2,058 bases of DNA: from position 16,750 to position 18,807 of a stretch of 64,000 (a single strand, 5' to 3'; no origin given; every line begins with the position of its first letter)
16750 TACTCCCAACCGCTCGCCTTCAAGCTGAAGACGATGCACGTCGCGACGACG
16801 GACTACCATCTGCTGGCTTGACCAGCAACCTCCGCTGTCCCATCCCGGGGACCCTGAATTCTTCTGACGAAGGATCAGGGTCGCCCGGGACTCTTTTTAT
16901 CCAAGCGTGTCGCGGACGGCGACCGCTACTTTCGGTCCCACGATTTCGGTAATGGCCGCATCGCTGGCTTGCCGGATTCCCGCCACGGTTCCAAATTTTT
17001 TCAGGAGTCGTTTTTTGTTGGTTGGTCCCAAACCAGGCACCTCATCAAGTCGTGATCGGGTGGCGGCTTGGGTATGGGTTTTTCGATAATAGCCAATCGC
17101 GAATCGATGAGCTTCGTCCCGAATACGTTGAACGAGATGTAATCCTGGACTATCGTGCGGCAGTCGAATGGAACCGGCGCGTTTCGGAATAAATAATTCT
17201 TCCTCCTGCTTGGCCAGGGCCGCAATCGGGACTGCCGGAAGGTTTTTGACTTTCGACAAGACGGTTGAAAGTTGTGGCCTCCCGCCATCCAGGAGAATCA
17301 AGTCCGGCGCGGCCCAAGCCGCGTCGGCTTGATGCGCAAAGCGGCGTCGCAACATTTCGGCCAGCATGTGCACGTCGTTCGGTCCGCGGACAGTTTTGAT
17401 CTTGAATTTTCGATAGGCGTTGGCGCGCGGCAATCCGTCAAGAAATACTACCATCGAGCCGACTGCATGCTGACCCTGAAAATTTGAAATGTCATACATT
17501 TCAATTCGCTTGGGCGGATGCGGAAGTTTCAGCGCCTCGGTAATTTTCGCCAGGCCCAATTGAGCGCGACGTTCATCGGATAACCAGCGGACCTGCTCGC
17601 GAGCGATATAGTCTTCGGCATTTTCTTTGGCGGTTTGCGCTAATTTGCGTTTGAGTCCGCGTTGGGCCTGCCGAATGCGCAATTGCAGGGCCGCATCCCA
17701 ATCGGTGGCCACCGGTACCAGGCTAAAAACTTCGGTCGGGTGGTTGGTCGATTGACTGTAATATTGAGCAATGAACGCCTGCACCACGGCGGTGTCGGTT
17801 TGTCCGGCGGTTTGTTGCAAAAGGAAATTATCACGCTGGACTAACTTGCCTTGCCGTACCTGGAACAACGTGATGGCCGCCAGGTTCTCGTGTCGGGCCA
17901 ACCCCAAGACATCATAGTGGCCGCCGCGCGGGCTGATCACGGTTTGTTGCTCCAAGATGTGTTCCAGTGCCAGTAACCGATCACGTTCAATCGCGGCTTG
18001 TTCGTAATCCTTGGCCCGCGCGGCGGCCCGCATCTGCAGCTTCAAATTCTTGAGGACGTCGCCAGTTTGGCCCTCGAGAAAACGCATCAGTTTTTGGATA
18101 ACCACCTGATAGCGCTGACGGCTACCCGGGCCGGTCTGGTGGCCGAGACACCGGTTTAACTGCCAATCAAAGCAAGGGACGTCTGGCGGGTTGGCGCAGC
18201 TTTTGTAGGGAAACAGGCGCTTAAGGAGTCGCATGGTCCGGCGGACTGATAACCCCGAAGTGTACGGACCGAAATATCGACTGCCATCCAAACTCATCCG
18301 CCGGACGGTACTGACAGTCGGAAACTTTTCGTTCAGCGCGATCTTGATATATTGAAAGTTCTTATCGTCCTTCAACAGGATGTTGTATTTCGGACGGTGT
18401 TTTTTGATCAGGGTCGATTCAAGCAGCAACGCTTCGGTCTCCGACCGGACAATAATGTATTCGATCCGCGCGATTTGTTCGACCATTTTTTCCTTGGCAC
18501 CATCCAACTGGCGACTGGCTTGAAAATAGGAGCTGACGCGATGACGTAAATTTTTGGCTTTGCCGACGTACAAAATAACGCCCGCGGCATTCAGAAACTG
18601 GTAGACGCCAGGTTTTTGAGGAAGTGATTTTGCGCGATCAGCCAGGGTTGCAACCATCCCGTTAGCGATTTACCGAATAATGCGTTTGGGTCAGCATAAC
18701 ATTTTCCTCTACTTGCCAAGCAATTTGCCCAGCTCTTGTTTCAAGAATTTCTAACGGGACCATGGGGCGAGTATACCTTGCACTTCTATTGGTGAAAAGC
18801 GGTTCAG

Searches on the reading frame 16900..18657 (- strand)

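Call 60: search_protein_families(library=pfam, proteins=[window:16900-18657:-], max_evalue=0.00001)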
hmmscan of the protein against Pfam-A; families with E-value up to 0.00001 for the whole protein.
window:16900-18657:- (586 aa): 5 families
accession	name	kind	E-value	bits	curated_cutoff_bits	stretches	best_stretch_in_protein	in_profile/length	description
PF08459.17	UvrC_RNaseH_dom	-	8.9e-51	172.3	22.3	1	374-521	2-159/159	UvrC RNAse H endonuclease domain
PF22920.2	UvrC_RNaseH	-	6.7e-21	74.8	24.3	1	248-353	2-115/116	UvrC Ribonuclease H-like domain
PF01541.30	GIY-YIG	-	6.5e-11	42.8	22.6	1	16-92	2-78/78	GIY-YIG catalytic domain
PF02151.25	UVR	-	7.8e-06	25.9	21.5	0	201-233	3-35/36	UvrB/uvrC motif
PF14520.12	HHH_5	-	9.4e-06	26.5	27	0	536-582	3-52/57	Helix-hairpin-helix domain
